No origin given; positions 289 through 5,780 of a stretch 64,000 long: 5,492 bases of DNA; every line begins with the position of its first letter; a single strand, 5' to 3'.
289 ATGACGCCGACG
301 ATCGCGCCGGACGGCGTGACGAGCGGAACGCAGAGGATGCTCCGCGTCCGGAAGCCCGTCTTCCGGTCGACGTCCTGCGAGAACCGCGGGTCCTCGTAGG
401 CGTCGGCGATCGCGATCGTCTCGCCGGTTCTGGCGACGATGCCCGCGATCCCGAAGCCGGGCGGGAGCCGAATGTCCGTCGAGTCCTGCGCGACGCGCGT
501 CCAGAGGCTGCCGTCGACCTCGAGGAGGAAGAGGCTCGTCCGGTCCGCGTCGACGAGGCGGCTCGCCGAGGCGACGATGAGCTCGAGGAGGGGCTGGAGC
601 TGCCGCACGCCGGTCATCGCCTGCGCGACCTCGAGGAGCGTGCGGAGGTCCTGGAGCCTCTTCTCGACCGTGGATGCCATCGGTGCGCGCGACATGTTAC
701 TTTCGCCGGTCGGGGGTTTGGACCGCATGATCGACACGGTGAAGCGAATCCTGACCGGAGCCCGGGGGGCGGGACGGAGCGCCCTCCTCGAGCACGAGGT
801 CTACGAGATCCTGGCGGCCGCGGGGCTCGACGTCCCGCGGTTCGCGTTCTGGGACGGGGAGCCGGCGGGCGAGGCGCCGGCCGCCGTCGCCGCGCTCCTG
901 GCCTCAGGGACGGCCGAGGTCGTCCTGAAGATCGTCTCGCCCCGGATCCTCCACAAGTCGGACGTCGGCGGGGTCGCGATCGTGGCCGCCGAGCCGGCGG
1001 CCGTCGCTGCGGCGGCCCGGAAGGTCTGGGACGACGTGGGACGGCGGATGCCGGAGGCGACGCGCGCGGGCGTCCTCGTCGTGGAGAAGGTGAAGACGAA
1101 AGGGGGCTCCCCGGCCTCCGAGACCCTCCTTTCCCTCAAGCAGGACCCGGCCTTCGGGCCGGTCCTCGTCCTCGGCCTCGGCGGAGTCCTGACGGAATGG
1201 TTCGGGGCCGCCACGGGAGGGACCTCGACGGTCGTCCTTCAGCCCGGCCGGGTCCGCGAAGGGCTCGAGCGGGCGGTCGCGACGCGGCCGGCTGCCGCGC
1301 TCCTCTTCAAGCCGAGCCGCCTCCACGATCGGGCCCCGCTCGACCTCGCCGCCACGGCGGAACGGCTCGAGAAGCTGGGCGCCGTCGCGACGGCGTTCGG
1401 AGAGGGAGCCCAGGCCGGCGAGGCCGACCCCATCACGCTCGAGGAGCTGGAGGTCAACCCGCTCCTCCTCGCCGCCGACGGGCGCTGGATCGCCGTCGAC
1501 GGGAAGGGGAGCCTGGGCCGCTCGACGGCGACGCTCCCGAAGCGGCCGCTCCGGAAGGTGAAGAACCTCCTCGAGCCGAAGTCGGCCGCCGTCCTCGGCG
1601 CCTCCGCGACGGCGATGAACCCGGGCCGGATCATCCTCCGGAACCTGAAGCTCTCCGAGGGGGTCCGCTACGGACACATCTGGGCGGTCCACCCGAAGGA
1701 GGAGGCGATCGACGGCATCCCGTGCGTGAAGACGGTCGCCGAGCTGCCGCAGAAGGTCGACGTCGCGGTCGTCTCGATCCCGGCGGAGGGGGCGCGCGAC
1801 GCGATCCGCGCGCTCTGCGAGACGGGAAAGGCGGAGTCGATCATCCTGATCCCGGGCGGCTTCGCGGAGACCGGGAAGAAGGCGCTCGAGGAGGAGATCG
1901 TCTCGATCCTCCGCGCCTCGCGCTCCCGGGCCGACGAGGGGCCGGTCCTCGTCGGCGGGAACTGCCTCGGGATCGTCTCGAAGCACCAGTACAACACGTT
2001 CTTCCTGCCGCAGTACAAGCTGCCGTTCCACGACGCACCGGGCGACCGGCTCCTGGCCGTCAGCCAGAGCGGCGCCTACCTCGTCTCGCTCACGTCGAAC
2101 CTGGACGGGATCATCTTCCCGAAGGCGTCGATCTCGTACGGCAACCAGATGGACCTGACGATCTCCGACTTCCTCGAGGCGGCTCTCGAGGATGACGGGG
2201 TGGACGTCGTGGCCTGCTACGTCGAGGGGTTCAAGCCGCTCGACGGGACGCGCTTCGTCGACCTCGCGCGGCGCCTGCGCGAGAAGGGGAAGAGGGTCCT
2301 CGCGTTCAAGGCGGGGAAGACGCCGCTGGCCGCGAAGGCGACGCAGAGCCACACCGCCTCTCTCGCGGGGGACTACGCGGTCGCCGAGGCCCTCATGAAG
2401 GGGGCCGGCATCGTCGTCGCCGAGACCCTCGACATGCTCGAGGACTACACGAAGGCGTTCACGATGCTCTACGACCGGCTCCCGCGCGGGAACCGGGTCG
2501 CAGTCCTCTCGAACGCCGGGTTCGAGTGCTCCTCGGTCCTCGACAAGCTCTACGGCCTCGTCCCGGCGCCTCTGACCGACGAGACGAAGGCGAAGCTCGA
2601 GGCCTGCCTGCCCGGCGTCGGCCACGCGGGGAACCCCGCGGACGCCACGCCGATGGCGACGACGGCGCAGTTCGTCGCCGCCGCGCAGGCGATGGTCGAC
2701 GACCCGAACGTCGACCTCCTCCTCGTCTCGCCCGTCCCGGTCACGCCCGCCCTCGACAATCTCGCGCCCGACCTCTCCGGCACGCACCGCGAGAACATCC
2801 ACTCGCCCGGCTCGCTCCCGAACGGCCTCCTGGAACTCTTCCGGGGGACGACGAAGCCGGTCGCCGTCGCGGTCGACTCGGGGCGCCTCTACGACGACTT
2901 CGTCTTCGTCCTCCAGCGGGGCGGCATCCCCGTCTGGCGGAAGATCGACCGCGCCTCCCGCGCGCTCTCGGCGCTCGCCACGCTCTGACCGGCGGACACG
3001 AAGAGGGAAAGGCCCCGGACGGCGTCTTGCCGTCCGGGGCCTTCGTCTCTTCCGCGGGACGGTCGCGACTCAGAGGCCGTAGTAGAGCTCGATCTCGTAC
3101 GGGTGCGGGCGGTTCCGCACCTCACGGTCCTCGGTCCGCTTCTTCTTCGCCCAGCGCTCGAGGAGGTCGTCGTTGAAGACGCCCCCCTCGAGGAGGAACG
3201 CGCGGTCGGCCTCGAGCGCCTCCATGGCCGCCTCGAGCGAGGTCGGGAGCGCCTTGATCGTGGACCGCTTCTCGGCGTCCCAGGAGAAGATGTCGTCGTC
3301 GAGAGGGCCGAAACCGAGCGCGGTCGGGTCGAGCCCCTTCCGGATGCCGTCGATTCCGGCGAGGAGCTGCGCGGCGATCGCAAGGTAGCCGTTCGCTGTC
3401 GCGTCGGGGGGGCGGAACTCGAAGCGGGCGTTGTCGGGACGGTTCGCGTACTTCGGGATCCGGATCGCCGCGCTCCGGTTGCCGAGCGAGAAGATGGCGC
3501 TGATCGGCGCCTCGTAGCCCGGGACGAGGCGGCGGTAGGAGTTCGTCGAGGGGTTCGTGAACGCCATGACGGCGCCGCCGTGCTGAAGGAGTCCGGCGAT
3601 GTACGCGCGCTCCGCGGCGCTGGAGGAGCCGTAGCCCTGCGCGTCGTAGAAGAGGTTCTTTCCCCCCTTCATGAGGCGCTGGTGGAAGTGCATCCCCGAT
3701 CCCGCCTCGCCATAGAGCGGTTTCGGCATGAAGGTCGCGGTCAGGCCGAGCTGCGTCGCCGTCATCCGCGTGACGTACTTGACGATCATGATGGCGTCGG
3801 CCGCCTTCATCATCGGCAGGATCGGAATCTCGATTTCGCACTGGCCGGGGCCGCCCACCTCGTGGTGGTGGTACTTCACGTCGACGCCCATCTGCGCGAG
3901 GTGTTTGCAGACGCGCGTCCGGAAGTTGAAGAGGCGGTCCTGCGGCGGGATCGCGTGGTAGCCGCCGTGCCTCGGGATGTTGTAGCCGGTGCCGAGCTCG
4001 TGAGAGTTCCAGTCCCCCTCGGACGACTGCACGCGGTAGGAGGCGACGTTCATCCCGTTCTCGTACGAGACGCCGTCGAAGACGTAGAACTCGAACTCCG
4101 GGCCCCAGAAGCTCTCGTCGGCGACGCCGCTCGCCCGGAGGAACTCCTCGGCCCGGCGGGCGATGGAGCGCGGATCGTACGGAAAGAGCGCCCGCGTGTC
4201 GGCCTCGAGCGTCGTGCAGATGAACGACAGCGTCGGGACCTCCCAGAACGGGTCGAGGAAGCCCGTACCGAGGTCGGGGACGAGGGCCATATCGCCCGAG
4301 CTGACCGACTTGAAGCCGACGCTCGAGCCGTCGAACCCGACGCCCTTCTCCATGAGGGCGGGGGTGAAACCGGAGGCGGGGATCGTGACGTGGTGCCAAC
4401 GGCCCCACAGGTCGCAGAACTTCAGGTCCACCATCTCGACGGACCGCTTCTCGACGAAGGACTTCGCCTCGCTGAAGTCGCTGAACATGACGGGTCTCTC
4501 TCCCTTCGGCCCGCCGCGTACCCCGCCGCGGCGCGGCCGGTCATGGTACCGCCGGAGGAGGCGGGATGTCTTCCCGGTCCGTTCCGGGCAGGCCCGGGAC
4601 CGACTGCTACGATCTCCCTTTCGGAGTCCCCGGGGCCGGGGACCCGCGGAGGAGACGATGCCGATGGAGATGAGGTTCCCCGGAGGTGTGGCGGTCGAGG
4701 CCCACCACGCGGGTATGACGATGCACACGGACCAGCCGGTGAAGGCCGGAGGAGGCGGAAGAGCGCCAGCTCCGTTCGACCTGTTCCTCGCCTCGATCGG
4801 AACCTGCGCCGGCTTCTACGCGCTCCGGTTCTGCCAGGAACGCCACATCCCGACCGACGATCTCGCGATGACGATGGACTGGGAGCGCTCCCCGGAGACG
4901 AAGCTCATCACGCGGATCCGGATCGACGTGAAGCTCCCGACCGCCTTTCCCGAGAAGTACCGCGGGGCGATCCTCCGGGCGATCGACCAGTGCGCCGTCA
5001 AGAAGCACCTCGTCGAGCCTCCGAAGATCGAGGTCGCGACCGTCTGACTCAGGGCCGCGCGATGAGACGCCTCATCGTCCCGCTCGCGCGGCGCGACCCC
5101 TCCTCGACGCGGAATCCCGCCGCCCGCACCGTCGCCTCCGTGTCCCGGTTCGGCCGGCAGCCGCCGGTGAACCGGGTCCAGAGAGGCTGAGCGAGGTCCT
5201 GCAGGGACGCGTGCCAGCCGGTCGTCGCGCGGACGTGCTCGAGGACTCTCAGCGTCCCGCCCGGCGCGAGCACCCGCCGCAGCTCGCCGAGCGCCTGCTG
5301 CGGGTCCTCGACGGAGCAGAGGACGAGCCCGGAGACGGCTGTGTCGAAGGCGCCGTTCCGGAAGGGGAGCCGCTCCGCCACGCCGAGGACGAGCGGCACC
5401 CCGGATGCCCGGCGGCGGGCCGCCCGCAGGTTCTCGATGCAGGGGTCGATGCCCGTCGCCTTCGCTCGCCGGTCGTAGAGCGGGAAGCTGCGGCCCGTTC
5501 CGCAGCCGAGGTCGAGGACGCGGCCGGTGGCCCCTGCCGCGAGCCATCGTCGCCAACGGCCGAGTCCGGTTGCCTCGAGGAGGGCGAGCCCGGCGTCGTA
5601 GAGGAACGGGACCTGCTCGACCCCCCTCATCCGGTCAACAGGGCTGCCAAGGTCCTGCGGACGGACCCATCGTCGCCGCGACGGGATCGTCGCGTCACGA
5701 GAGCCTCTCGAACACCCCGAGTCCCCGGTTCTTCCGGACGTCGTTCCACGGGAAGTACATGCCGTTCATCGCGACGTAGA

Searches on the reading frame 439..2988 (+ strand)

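Call 24: search_protein_families(library=pfam, proteins=[window:439-2988:+], max_evalue=0.00001)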
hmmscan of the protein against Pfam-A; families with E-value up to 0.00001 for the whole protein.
window:439-2988:+ (849 aa): 4 families
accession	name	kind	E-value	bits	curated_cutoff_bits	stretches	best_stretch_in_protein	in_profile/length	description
PF13607.11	Succ_CoA_lig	-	8.6e-33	113.4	27.4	1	541-674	7-138/138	Succinyl-CoA ligase like flavodoxin domain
PF13549.11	ATP-grasp_5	-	1.1e-32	113.7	27.6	1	108-355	2-217/221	ATP-grasp domain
PF13380.12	CoA_binding_2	-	8e-18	65.4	22.8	1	381-513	1-114/116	CoA binding domain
PF02629.25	CoA_binding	-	4.6e-07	30.9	22.3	1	382-463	5-87/97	CoA binding domain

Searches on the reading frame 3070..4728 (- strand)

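Call 24: search_protein_families(library=pfam, proteins=[window:3070-4728:-], max_evalue=0.00001)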
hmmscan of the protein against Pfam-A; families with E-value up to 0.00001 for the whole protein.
window:3070-4728:- (552 aa): 2 families
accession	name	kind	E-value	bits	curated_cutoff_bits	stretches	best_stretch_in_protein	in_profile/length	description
PF00120.29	Gln-synt_C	-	1e-108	364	24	1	184-549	2-344/344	Glutamine synthetase, catalytic domain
PF03951.24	Gln-synt_N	-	1.9e-23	82.3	33.4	1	97-173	2-79/82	Glutamine synthetase, beta-Grasp domain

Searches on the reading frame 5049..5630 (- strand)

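Call 24: search_protein_families(library=pfam, proteins=[window:5049-5630:-], max_evalue=0.00001)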
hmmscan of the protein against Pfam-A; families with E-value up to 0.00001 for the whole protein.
window:5049-5630:- (193 aa): 6 families
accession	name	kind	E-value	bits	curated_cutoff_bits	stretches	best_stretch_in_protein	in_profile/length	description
PF08241.18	Methyltransf_11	-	7.8e-22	78.2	21.2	1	39-127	1-93/95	Methyltransferase domain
PF13649.12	Methyltransf_25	-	9.3e-18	65.2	27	1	38-125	1-97/97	Methyltransferase domain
PF13847.12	Methyltransf_31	-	9.1e-14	51.8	27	1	37-133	6-113/145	Methyltransferase domain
PF13489.12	Methyltransf_23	-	1.2e-13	51.5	27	1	32-176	20-162/164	Methyltransferase domain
PF08242.18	Methyltransf_12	-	2.9e-11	44.4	30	1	39-127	1-98/98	Methyltransferase domain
PF01209.24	Ubie_methyltran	-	5.5e-10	39.4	20.1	1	37-136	50-158/233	ubiE/COQ5 methyltransferase family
